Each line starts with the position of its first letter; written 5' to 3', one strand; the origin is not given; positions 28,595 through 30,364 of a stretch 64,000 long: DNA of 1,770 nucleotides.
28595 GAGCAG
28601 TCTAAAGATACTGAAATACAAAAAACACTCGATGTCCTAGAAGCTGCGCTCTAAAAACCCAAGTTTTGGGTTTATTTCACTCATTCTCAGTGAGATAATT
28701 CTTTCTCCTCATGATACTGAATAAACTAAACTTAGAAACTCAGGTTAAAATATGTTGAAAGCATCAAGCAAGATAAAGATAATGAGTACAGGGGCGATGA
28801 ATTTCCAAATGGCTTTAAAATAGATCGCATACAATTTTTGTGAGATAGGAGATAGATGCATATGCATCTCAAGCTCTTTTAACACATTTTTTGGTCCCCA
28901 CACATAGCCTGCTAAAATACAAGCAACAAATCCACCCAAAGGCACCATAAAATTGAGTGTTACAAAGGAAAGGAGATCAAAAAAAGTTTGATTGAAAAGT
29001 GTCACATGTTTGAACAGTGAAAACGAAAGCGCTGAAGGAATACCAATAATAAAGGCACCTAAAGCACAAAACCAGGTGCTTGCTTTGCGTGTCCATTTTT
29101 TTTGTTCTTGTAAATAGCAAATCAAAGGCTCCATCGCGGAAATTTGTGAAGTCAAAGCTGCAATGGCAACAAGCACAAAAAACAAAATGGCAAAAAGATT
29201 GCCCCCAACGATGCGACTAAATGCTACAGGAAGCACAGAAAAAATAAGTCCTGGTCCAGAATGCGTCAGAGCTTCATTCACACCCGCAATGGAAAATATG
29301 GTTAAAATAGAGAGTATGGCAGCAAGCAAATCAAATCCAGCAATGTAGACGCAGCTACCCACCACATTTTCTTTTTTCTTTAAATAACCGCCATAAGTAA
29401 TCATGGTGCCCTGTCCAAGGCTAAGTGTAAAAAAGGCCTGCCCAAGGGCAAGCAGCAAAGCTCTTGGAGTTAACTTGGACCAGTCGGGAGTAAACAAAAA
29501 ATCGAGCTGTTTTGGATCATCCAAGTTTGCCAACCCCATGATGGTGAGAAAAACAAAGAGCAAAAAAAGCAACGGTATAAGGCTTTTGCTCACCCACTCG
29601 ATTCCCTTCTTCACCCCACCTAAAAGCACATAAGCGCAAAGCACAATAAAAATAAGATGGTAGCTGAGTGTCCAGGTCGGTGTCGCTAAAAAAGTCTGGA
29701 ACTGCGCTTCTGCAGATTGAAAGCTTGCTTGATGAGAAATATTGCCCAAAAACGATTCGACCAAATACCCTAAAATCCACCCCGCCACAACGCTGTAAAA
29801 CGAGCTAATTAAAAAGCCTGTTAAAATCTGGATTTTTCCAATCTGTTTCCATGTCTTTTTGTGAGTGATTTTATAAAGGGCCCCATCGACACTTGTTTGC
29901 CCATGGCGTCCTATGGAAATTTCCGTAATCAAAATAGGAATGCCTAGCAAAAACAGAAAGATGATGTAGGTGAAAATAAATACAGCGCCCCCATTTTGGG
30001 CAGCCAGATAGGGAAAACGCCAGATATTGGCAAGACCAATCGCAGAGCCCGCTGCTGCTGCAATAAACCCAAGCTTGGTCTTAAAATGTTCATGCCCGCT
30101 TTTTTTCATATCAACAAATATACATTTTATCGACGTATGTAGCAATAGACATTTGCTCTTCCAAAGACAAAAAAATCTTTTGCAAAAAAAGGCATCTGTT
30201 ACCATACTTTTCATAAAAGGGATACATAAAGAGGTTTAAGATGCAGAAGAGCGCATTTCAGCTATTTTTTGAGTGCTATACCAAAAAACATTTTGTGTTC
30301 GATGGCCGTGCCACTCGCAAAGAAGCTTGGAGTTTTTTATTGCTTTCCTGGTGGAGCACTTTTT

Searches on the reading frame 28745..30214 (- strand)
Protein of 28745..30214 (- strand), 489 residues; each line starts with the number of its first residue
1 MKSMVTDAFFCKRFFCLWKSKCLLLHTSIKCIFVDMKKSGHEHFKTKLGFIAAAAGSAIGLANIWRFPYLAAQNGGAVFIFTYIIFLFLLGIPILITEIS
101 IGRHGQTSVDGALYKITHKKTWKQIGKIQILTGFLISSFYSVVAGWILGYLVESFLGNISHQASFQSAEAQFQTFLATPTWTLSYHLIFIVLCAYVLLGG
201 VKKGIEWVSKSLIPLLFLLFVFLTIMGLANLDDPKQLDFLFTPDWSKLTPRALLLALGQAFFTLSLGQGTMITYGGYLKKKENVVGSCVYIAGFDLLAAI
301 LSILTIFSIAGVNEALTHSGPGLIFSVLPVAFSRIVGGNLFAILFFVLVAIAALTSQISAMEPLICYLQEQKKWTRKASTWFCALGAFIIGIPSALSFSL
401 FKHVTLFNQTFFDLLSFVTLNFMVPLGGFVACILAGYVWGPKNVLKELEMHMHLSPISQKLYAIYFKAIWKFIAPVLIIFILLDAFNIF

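Call 9: search_protein_families(library=pfam, proteins=[window:28745-30214:-])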
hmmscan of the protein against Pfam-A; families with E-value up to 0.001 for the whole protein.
window:28745-30214:- (489 aa): 1 family
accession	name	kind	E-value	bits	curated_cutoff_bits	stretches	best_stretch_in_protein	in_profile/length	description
PF00209.24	SNF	-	5e-55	187.6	27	2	181-484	178-479/524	Sodium:neurotransmitter symporter family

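Call 15: find_encoding_contigs(protein=window:28745-30214:-, flank=10000, max_places=10)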
Protein window:28745-30214:- (489 aa): no gene with exactly this product is on record in the collection.

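Call 55: list_cluster_members(proteins=[window:28745-30109:-, window:28745-30214:-, L010:9767-11131:-, window:16521-17486:+, L009:1532-2461:-, window:30241-31146:+])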
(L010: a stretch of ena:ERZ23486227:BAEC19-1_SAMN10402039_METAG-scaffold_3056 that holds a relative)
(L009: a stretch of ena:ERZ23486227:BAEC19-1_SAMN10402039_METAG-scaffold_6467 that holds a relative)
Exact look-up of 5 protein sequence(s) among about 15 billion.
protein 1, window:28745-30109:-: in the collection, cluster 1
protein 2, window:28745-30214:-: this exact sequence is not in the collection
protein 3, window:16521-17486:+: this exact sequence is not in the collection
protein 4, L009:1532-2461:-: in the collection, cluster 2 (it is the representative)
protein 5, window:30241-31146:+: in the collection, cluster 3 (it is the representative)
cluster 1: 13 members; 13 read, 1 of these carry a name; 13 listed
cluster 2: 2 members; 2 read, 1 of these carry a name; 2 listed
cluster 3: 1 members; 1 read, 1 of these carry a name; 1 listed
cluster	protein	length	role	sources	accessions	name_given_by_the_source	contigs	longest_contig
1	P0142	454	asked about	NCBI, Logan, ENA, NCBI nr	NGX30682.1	MAG: hypothetical protein K940chlam8_00031 [Chlamydiae bacterium] | hypothetical protein [Chlamydiota bacterium]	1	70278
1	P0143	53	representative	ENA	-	-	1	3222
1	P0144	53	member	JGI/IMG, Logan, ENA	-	-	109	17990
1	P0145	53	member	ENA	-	-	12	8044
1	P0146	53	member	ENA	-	-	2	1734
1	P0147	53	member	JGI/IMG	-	-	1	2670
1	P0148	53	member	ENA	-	-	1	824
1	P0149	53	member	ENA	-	-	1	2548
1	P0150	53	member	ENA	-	-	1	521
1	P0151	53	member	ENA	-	-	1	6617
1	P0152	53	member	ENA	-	-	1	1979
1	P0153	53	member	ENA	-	-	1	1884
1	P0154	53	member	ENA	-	-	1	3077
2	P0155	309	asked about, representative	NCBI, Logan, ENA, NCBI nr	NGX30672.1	MAG: S-adenosylmethionine/S-adenosylhomocysteine transporter [Chlamydiae bacterium] | S-adenosylmethionine/S-adenosylhomocysteine transporter [Chlamydiota bacterium]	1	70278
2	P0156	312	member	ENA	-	-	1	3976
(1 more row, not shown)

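Call 56: find_encoding_contigs(protein=window:28745-30109:-, flank=3000, max_places=10)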
Protein window:28745-30109:- (454 aa): 3 contigs read that carry it; 2 places shown.
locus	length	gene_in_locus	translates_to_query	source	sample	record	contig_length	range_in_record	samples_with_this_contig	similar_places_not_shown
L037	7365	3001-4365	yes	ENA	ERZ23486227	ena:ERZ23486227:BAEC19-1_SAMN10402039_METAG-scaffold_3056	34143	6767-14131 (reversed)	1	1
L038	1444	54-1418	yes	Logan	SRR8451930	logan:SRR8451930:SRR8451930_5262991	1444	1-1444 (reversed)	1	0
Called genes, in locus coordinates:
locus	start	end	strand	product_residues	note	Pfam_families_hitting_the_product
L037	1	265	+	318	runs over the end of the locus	PF00753:Lactamase_B (faint), PF13483:Lactamase_B_3, PF12706:Lactamase_B_2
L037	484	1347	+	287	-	PF13483:Lactamase_B_3, PF12706:Lactamase_B_2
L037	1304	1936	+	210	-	PF08123:DOT1 (weak), PF00398:RrnaAD (weak), PF13649:Methyltransf_25 (weak)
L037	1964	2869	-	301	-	PF05656:DUF805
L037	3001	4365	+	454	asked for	PF00209:SNF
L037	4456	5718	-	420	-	PF00308:Bac_DnaA, PF08299:Bac_DnaA_C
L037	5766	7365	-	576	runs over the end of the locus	PF02096:60KD_IMP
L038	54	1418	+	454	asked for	PF00209:SNF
